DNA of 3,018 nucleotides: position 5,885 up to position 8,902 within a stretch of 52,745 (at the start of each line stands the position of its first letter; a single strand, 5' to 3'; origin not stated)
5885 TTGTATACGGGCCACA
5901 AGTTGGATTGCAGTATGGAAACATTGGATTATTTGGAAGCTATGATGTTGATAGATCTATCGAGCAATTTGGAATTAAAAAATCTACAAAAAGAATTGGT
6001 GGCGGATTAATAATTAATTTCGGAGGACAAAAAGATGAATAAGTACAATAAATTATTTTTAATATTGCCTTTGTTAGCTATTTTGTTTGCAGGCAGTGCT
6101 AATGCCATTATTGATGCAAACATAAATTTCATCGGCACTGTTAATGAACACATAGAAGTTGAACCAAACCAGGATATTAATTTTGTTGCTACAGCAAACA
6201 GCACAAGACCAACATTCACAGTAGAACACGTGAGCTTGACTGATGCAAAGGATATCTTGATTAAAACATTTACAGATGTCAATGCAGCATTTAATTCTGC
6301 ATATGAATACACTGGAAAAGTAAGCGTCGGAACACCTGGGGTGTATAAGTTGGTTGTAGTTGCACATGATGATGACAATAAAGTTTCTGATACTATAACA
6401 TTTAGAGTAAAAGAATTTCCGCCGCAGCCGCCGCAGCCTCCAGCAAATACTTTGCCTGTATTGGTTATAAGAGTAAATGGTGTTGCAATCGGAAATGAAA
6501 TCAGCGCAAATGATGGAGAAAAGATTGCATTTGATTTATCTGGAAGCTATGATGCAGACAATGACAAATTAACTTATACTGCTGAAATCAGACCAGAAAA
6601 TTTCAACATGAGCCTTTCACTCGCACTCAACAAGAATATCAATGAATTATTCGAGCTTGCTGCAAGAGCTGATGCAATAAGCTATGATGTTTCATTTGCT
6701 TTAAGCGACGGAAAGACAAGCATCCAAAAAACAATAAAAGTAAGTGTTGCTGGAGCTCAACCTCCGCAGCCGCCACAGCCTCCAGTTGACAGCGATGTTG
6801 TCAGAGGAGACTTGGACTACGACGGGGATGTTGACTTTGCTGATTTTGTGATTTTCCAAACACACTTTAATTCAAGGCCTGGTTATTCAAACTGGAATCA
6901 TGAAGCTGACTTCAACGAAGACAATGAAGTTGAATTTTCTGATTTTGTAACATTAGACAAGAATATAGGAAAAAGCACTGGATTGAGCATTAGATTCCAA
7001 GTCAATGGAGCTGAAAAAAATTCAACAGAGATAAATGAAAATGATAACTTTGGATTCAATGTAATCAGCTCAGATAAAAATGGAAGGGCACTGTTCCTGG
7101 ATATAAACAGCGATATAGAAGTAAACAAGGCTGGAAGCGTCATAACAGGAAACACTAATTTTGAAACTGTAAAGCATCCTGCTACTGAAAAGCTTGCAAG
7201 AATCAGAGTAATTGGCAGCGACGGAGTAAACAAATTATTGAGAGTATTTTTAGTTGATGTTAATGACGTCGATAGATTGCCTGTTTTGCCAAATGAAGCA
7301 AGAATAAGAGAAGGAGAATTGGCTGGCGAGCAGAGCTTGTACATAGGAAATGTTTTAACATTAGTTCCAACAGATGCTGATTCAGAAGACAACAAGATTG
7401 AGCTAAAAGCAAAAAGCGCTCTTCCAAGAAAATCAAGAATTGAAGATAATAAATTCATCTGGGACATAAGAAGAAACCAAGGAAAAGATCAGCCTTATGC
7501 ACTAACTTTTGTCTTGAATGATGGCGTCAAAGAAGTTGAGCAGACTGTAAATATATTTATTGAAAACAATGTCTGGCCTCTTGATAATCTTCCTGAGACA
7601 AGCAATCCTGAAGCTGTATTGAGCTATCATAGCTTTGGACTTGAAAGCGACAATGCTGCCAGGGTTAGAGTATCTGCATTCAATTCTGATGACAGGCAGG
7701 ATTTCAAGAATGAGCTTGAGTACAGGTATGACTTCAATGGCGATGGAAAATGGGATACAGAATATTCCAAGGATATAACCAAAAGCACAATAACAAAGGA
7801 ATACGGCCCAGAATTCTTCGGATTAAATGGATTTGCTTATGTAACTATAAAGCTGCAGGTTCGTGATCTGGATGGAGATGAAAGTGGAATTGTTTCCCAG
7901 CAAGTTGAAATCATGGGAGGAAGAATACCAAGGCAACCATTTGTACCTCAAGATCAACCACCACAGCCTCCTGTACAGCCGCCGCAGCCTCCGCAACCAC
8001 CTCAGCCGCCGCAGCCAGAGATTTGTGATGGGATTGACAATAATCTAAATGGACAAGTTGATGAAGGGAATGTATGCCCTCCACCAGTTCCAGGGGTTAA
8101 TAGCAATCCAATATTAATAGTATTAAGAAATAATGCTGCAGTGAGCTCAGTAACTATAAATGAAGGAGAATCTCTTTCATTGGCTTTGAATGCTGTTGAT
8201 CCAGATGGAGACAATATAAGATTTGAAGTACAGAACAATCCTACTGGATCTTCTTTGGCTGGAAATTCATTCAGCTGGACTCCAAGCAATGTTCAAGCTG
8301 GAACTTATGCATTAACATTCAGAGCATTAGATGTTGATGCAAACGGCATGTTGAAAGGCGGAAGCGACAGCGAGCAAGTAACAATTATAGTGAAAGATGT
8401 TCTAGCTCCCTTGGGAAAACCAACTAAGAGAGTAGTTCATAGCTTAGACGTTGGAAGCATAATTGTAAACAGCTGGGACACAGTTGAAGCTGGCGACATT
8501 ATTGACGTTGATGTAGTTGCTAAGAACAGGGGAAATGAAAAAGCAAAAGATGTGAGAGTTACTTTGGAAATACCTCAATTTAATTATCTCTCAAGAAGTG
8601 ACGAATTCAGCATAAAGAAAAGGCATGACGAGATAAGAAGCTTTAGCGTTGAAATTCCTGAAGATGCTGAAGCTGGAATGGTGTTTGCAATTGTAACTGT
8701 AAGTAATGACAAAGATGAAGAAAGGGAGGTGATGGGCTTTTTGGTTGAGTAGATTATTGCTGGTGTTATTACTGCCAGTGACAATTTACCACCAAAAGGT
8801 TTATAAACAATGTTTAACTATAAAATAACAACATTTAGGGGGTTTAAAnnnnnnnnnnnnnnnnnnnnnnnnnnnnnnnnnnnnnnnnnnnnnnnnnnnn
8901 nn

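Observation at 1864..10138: Five-gene same-strand cluster linking a coiled-coil ParA/MinD ATPase to a membrane coiled-coil protein and giant surface proteins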

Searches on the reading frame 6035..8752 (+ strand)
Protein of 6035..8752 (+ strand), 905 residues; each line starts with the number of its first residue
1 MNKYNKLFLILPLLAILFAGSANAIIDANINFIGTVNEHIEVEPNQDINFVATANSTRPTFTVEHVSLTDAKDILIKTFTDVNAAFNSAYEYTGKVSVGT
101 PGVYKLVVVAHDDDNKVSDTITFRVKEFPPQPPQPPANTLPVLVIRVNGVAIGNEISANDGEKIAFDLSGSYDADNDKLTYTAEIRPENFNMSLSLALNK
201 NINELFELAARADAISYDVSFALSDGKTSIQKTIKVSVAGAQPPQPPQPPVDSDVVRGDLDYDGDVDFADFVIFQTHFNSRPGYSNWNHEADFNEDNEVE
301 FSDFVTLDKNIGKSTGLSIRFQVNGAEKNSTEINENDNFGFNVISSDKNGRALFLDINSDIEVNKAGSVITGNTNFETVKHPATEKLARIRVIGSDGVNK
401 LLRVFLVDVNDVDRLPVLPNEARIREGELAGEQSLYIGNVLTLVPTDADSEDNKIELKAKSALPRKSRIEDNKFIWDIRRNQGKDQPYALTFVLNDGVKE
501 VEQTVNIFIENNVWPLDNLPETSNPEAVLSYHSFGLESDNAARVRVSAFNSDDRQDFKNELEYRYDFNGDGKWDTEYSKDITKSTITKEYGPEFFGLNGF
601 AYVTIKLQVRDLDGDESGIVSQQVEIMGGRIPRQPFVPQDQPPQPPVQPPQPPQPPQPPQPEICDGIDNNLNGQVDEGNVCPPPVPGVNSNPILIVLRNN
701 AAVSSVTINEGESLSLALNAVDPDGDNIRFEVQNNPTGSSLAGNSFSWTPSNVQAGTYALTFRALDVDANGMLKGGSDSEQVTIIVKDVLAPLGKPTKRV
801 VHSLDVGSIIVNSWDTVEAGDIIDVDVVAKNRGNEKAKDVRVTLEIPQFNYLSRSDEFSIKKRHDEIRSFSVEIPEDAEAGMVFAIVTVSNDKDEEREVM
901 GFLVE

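Call 3: search_protein_families(library=pfam, proteins=[window:6035-8752:+], max_evalue=0.1)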
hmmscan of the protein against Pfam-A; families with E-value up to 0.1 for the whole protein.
window:6035-8752:+ (905 aa): 9 families
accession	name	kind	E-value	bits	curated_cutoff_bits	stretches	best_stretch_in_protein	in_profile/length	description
PF17963.7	Big_9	-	1.4e-09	39.1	23.6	1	701-784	6-88/89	Bacterial Ig domain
PF05345.18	He_PIG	-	1.1e-07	32.7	24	1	702-769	7-84/96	Putative Ig domain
PF00404.24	Dockerin_1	-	3.8e-05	24.2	22.9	1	258-311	2-56/57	Dockerin type I domain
PF11617.13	Cu-binding_MopE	-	8.2e-05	23.2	27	1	658-677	11-30/30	Putative metal-binding motif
PF21027.3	Sde0182_C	-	0.0015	19.6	27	0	163-190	1-28/83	Cellulose-binding protein Sde0182, C-terminal domain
PF18911.6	PKD_4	-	0.0043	17.5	27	0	152-182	8-38/85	PKD domain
PF17803.7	Cadherin_4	-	0.014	16.3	25.1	1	701-744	16-64/71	Bacterial cadherin-like domain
PF17957.7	Big_7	-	0.058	14.5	24.1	1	706-761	12-69/70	Bacterial Ig domain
PF10633.15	NPCBM_assoc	-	0.076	13.7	24.4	0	818-848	2-32/78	NPCBM-associated, NEW3 domain of alpha-galactosidase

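Call 4: search_protein_families(library=ncbifam, proteins=[window:6035-8752:+], max_evalue=0.1)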
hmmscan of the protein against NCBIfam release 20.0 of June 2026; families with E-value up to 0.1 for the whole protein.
window:6035-8752:+ (905 aa): 2 families
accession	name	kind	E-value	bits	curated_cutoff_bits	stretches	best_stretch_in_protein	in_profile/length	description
NF049990.1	CellobisidaseCelK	equivalog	0.0036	15.5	1700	1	248-312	820-883/889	cellulose 1,4-beta-cellobiosidase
TIGR03769.1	P_ac_wall_RPT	domain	0.026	15.1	30.9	0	100-124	11-38/41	TIGR03769 domain-containing protein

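Call 5: search_protein_families(library=padloc, proteins=[window:6035-8752:+], max_evalue=0.1)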
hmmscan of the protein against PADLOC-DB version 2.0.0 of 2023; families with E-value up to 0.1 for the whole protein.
window:6035-8752:+ (905 aa): 0 families

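Call 71: search_protein_families(library=phrogs, proteins=[window:6035-8752:+], max_evalue=0.01)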
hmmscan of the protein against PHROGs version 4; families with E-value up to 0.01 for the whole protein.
window:6035-8752:+ (905 aa): 0 families
